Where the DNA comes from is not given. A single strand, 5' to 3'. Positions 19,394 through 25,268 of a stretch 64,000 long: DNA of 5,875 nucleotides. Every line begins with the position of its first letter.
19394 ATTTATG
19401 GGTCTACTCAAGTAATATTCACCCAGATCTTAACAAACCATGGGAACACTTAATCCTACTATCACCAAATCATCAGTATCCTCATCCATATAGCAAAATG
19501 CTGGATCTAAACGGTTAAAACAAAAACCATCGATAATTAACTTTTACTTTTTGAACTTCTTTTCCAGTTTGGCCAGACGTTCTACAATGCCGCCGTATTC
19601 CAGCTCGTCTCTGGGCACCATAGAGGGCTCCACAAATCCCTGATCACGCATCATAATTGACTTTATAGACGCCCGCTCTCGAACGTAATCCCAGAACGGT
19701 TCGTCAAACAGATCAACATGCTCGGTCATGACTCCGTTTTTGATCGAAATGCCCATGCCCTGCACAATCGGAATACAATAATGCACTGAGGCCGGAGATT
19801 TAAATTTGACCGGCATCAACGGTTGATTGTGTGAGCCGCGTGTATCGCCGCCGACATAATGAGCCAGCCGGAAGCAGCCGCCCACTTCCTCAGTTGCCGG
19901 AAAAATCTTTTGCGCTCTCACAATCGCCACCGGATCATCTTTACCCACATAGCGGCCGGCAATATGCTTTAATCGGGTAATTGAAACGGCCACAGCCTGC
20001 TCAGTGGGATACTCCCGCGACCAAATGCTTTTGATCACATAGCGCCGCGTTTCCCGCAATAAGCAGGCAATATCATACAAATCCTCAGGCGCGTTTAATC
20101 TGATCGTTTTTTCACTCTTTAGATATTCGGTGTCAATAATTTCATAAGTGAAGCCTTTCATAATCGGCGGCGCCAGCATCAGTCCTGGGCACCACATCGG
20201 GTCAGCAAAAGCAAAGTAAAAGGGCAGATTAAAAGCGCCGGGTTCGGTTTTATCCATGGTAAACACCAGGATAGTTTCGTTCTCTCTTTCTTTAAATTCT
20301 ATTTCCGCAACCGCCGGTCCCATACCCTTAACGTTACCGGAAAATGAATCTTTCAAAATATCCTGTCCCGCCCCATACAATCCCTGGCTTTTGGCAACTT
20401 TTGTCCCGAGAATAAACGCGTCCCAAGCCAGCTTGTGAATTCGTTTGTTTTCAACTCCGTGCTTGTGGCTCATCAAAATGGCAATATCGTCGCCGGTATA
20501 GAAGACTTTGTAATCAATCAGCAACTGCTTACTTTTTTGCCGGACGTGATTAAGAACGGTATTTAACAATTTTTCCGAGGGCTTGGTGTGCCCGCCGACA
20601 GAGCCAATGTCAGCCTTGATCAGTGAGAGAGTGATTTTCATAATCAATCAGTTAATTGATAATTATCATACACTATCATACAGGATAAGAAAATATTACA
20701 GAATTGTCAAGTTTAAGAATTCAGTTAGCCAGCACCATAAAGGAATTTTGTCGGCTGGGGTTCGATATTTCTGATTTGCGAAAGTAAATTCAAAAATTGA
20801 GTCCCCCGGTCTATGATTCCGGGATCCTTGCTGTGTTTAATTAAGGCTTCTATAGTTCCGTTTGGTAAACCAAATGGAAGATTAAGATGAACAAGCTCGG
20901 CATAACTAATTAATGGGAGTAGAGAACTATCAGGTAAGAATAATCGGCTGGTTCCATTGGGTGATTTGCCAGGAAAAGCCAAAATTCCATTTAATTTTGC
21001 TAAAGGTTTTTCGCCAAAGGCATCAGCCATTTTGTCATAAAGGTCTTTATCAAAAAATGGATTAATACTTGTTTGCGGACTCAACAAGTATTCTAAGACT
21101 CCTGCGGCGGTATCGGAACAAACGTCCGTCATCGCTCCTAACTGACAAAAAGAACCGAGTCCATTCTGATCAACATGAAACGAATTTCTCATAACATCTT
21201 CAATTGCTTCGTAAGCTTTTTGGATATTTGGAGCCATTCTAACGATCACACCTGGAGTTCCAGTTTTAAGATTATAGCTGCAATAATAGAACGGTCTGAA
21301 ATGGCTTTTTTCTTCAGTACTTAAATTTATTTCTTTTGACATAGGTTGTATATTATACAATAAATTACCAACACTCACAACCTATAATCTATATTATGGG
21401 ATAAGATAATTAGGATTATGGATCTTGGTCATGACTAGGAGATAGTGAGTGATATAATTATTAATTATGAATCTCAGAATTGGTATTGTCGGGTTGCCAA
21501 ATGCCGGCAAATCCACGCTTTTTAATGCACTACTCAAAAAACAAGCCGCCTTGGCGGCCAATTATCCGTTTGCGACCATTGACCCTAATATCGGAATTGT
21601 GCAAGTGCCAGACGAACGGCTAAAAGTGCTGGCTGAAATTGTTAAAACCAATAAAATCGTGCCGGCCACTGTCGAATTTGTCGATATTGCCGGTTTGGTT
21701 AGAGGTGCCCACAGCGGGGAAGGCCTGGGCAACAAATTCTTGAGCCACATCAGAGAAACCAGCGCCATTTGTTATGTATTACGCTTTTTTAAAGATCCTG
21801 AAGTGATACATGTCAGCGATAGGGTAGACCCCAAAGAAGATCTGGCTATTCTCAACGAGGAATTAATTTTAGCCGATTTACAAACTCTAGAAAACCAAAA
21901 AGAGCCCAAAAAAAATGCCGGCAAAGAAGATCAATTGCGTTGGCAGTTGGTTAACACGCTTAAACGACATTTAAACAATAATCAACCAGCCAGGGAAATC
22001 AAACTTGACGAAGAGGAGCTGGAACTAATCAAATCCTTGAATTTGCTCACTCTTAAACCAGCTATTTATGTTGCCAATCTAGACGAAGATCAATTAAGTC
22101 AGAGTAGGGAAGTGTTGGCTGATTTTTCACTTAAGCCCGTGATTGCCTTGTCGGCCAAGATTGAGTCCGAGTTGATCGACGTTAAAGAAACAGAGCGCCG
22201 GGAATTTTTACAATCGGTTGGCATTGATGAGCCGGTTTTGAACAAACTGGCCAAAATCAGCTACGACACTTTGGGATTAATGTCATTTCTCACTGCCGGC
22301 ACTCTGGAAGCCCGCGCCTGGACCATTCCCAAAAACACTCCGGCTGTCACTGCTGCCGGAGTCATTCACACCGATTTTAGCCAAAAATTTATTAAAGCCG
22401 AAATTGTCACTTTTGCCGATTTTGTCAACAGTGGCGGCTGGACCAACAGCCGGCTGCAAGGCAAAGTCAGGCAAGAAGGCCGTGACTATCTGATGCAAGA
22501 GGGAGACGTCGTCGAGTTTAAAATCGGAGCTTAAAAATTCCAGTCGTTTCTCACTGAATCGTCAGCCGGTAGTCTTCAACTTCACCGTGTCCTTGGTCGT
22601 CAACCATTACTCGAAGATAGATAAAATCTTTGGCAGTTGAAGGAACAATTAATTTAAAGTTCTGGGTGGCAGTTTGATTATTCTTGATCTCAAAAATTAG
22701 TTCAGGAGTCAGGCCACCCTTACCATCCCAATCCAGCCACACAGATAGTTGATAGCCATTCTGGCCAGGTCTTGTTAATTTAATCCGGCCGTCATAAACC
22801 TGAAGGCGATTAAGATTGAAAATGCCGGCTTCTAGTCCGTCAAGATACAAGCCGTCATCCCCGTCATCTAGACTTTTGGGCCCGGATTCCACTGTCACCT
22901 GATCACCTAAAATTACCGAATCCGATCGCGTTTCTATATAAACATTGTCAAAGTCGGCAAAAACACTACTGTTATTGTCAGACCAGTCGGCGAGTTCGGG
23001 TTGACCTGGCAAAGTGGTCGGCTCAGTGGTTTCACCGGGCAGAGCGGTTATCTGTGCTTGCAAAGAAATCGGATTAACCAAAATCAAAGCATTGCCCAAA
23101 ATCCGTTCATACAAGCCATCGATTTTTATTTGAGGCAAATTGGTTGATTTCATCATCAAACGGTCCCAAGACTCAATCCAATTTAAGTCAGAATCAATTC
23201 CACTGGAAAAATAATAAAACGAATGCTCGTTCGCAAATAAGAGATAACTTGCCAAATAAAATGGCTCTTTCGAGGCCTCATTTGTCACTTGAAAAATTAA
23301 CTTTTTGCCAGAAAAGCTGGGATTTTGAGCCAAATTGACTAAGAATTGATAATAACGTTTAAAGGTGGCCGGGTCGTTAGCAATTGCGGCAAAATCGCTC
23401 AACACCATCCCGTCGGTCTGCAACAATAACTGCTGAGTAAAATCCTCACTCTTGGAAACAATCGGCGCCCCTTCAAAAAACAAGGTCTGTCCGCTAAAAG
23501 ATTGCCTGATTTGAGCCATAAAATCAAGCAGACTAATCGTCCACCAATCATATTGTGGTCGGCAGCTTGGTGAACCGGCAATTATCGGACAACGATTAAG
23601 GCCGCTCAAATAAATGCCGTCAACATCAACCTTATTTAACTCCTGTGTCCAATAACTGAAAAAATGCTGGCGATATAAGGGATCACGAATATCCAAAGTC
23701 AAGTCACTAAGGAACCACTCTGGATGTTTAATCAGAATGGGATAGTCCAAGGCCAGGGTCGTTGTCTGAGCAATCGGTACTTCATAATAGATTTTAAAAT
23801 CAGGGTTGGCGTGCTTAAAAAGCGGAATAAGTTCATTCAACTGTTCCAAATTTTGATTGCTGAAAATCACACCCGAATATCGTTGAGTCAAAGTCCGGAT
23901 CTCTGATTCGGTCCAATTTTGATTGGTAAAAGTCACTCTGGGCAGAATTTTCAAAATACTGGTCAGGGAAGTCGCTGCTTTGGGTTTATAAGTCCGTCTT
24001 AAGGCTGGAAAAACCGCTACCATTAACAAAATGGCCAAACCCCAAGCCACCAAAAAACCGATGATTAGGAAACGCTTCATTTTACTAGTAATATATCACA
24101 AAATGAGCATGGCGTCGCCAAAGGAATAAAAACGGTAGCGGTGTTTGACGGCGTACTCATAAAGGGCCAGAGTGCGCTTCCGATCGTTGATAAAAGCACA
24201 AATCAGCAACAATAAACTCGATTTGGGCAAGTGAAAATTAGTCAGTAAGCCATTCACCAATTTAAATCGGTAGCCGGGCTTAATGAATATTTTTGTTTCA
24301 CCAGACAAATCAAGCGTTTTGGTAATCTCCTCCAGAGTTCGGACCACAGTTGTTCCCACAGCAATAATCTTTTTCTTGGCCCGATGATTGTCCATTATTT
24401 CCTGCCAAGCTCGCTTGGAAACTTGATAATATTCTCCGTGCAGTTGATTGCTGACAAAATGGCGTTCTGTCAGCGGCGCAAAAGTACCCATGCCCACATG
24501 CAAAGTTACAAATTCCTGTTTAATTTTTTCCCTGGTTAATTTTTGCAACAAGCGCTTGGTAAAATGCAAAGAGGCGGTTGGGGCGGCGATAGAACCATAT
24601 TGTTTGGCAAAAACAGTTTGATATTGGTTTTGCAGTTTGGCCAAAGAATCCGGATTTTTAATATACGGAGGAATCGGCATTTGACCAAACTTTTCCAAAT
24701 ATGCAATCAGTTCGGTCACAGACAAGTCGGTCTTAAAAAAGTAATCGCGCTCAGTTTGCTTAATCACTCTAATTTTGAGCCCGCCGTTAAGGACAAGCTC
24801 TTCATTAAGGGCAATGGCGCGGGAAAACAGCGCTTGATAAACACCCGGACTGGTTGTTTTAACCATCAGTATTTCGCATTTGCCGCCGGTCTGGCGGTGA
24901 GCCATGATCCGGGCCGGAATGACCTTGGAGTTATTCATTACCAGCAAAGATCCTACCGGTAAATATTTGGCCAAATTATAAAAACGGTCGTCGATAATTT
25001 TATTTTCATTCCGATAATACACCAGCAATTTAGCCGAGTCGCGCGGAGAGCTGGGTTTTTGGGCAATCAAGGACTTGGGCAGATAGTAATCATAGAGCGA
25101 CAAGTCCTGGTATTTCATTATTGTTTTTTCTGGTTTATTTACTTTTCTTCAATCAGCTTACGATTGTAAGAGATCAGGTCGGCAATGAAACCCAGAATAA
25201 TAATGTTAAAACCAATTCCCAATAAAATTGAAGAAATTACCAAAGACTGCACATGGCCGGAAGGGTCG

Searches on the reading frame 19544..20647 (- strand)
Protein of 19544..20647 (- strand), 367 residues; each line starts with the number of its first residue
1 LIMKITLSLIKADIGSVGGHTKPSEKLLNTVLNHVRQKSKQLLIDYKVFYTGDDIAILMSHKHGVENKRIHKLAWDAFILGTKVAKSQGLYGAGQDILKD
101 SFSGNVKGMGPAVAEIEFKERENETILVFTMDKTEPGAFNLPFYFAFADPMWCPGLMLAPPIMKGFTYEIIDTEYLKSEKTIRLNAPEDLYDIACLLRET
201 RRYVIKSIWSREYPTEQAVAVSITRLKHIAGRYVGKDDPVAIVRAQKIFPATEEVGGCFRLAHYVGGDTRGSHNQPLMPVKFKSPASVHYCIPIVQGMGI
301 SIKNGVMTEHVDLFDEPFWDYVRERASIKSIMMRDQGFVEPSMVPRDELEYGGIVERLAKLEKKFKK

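Call 61: search_protein_families(library=pfam, proteins=[window:19544-20647:-], max_evalue=0.00001)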
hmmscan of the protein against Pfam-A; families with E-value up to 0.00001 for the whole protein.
window:19544-20647:- (367 aa): 1 family
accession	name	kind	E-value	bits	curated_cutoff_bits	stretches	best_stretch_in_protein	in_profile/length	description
PF01950.21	FBPase_3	-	1.5e-152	508.4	25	1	4-366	1-361/361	Fructose-1,6-bisphosphatase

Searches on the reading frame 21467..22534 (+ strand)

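Call 61: search_protein_families(library=pfam, proteins=[window:21467-22534:+], max_evalue=0.00001)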
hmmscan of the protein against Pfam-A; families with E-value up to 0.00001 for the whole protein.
window:21467-22534:+ (355 aa): 3 families
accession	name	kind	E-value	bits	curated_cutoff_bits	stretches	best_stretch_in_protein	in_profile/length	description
PF06071.19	YchF-GTPase_C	-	9.7e-31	106.2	27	1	271-353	1-83/84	Protein of unknown function (DUF933)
PF01926.29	MMR_HSR1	-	8.6e-22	77.8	21.9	1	4-114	1-86/113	50S ribosome-binding GTPase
PF02421.24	FeoB_N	-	1.2e-06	28.5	27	1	4-54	2-51/156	Ferrous iron transport protein B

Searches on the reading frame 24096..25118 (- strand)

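Call 61: search_protein_families(library=pfam, proteins=[window:24096-25118:-], max_evalue=0.00001)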
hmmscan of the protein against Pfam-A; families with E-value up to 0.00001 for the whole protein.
window:24096-25118:- (340 aa): 1 family
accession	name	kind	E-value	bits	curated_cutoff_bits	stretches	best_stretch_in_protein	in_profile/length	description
PF02547.20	Queuosine_synth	-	3.9e-111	371.7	25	1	7-339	2-322/322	Queuosine biosynthesis protein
